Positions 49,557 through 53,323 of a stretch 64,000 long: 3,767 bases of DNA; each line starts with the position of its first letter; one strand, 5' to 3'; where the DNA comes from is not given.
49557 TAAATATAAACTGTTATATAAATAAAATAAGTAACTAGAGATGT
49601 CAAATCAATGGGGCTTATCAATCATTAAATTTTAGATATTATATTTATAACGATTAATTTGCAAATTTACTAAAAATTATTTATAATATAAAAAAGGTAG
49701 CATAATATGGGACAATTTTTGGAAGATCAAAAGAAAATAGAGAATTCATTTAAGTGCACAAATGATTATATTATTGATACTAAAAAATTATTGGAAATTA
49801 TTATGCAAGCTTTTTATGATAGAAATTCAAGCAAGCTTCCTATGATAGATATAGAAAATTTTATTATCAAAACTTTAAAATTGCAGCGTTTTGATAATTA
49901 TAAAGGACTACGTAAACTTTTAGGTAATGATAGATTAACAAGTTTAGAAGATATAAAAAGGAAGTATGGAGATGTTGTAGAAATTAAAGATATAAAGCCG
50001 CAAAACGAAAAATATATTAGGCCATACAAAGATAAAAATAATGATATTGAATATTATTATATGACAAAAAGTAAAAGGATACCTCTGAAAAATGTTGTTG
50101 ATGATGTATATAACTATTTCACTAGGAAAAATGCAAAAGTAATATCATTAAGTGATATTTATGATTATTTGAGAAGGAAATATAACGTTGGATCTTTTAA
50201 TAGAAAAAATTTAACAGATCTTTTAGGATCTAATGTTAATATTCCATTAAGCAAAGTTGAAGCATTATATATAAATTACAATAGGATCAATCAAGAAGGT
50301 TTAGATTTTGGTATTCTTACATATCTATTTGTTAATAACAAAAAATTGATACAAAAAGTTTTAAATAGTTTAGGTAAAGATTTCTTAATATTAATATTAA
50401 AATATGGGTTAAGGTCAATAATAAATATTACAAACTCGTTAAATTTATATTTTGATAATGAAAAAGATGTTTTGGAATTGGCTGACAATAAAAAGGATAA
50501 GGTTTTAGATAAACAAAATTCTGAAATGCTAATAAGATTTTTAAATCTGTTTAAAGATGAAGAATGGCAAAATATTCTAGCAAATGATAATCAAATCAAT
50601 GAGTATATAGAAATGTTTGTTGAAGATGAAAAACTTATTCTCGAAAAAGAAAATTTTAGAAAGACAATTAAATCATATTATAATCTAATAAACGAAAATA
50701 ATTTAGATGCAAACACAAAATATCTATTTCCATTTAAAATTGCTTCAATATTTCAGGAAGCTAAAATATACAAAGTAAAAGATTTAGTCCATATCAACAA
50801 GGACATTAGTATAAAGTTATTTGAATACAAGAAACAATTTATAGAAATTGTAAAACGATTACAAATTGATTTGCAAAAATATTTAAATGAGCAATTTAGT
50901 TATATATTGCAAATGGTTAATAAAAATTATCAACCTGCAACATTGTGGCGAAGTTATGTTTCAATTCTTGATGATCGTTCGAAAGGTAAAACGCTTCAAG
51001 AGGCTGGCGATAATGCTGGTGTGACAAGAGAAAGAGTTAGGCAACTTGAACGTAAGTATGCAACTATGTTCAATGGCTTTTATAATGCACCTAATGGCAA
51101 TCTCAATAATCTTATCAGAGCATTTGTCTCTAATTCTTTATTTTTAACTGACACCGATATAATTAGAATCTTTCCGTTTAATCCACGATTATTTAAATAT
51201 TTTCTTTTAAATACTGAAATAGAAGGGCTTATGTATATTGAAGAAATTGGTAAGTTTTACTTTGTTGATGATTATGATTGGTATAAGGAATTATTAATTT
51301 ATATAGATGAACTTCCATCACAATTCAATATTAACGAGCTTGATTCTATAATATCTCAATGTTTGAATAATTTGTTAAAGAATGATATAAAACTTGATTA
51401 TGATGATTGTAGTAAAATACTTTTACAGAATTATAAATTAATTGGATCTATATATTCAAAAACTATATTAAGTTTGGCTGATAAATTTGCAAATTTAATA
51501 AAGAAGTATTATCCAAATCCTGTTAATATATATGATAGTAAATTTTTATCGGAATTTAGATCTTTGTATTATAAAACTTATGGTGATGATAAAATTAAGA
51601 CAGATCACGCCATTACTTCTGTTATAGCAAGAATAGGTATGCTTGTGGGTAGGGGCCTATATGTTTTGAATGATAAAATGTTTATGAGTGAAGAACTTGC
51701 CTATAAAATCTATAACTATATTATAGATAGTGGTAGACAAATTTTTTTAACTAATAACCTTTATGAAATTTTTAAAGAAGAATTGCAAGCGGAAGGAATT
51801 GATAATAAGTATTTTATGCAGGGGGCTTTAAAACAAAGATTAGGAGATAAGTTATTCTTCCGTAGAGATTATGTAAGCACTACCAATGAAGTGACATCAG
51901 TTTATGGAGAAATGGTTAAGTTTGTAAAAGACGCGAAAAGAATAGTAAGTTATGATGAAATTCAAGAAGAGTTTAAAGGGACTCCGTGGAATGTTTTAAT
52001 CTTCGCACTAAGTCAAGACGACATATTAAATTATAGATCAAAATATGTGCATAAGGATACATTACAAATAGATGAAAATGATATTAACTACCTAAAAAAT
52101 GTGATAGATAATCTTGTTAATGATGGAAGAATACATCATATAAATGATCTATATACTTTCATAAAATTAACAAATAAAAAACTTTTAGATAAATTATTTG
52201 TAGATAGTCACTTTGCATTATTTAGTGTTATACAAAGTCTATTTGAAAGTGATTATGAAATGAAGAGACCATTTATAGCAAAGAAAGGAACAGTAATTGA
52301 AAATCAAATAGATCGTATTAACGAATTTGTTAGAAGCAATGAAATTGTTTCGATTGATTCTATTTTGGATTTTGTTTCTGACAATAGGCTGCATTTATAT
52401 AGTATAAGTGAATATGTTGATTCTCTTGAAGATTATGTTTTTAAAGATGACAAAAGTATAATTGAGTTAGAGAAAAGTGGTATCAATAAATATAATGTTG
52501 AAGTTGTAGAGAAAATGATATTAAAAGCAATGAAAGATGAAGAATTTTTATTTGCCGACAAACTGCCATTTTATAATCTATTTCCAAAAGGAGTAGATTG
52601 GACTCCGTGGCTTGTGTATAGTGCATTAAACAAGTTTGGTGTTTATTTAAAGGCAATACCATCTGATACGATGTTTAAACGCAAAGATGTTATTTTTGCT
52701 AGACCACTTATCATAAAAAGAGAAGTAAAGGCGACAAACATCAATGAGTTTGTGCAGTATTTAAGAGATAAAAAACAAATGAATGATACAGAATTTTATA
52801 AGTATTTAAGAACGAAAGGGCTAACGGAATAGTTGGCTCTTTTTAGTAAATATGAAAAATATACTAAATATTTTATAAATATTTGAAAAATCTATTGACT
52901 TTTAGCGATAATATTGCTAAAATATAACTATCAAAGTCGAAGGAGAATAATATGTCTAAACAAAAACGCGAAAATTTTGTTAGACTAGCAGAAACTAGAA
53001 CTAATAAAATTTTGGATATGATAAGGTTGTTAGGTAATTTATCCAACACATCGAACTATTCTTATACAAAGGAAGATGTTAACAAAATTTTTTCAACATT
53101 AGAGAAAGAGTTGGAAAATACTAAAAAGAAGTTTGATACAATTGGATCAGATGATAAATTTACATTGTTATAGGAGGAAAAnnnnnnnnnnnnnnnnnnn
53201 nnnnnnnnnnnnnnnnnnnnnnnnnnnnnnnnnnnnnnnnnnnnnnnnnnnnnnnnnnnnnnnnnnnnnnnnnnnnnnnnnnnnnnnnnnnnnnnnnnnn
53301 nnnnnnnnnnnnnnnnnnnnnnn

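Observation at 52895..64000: Ten-gene coupled operon joining a MORC-like GHKL ATPase module and an SNF2 helicase to a split type III R-M pair: candidate undescribed composite defence system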

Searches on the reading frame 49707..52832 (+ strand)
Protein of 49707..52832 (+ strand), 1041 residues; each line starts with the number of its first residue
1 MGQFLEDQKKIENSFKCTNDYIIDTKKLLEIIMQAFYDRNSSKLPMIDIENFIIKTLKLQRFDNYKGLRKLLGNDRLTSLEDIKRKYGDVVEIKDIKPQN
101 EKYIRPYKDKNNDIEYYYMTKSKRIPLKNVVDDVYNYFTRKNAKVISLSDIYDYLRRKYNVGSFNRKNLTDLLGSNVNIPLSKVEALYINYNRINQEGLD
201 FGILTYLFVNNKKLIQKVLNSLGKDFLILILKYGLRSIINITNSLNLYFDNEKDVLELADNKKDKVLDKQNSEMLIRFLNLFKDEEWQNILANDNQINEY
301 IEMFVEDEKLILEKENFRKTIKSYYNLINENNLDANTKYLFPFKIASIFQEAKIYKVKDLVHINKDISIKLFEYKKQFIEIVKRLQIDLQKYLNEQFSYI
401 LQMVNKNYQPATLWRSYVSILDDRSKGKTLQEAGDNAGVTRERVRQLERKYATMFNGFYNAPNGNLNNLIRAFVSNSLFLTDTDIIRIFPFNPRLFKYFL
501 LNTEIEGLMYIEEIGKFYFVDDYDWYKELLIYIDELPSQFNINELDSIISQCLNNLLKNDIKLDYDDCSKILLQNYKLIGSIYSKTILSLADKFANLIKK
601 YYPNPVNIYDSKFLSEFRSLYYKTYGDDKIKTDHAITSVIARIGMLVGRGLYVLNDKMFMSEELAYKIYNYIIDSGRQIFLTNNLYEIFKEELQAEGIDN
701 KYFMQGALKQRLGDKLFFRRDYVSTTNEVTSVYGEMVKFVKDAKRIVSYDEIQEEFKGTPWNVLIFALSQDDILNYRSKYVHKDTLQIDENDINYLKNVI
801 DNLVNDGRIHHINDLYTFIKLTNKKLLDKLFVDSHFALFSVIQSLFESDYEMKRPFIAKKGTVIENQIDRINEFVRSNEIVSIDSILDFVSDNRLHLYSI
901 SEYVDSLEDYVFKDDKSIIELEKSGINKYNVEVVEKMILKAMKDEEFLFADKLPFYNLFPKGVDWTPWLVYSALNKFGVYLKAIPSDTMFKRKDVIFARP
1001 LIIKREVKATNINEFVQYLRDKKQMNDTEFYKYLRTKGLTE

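Call 5: search_protein_families(library=padloc, proteins=[window:49707-52832:+], max_evalue=0.01)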
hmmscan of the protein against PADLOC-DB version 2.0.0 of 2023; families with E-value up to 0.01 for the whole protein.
window:49707-52832:+ (1041 aa): 0 families

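Call 6: search_protein_families(library=pfam, proteins=[window:49707-52832:+], max_evalue=0.01)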
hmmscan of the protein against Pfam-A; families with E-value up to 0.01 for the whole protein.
window:49707-52832:+ (1041 aa): 1 family
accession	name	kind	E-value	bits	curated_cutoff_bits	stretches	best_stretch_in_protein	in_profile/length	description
PF04545.22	Sigma70_r4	-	2.2e-05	24.3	24.1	1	426-450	19-43/50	Sigma-70, region 4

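Call 7: search_protein_families(library=ncbifam, proteins=[window:49707-52832:+], max_evalue=0.01)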
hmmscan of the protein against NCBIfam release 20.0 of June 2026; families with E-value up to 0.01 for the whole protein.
window:49707-52832:+ (1041 aa): 2 families
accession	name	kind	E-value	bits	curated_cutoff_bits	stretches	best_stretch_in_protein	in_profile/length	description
TIGR02393.1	RpoD_Cterm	equivalog_domain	0.00026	20.7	354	1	389-450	162-219/238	RNA polymerase sigma factor RpoD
NF004561.0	PRK05901.1-3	equivalog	0.0051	16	582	1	425-450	493-518/537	RNA polymerase sigma factor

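Call 76: search_solved_structures(query=A5, max_evalue=1)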
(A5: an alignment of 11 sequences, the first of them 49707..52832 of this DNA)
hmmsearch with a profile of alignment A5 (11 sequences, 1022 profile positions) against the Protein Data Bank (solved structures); distinct sequences matched with E-value up to 1: 76 (the best 60 are shown).
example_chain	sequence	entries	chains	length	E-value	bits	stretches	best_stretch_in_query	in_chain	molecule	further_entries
1tty_A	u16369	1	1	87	1.2e-08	36.9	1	394-460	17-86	RNA polymerase sigma factor rpoD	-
3n97_A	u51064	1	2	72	2.9e-08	35.6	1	391-443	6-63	RNA polymerase sigma factor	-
1ku3_A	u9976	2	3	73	5.7e-08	34.7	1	391-443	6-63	sigma factor sigA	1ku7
2p7v_B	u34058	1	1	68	6.1e-08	34.5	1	412-444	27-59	RNA polymerase sigma factor rpoD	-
1rio_H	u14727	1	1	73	6.4e-08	34.5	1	391-443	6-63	sigma factor SigA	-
7kuf_B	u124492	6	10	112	6.8e-08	34.4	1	391-444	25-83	RNA polymerase sigma factor, DNA-directed RNA polymerase subunit beta chimera | RNA polymerase sigma factor SigA,DNA-directed RNA polymerase subunit beta | RNA 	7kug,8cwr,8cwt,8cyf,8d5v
4g6d_A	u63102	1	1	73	7e-08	34.4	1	393-441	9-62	RNA polymerase sigma factor rpoD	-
1tlh_B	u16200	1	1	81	8.8e-08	34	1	411-444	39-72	RNA polymerase sigma factor rpoD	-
4g8x_A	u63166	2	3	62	8.9e-08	34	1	392-440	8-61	RNA polymerase sigma factor rpoD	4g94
6ono_B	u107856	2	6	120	9.9e-08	33.9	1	391-442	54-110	RNA polymerase sigma factor SigA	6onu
3t72_o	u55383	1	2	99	1.1e-07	33.7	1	412-444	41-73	RNA polymerase sigma factor rpoD, DNA-directed RNA polymerase subunit beta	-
8k60_F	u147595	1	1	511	2.4e-07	32.6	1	394-442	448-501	RNA polymerase principal sigma factor HrdB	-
7vpz_F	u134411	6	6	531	2.6e-07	32.5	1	395-442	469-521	RNA polymerase principal sigma factor HrdB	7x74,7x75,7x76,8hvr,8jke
7vpd_F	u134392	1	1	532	2.6e-07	32.5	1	395-442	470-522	RNA polymerase sigma factor SigA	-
8gzg_F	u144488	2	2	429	2.8e-07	32.4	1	390-453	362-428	RNA polymerase sigma factor SigA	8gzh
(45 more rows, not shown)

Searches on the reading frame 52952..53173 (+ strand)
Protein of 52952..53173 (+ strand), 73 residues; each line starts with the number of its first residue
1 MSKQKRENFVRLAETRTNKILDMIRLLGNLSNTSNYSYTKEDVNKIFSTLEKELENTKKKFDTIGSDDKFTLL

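Call 5: search_protein_families(library=padloc, proteins=[window:52952-53173:+], max_evalue=0.01)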
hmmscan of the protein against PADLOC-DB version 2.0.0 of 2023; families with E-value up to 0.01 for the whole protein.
window:52952-53173:+ (73 aa): 0 families

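Call 6: search_protein_families(library=pfam, proteins=[window:52952-53173:+], max_evalue=0.01)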
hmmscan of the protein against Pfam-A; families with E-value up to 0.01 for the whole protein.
window:52952-53173:+ (73 aa): 0 families

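Call 7: search_protein_families(library=ncbifam, proteins=[window:52952-53173:+], max_evalue=0.01)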
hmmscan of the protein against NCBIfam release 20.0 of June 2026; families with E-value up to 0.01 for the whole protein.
window:52952-53173:+ (73 aa): 0 families
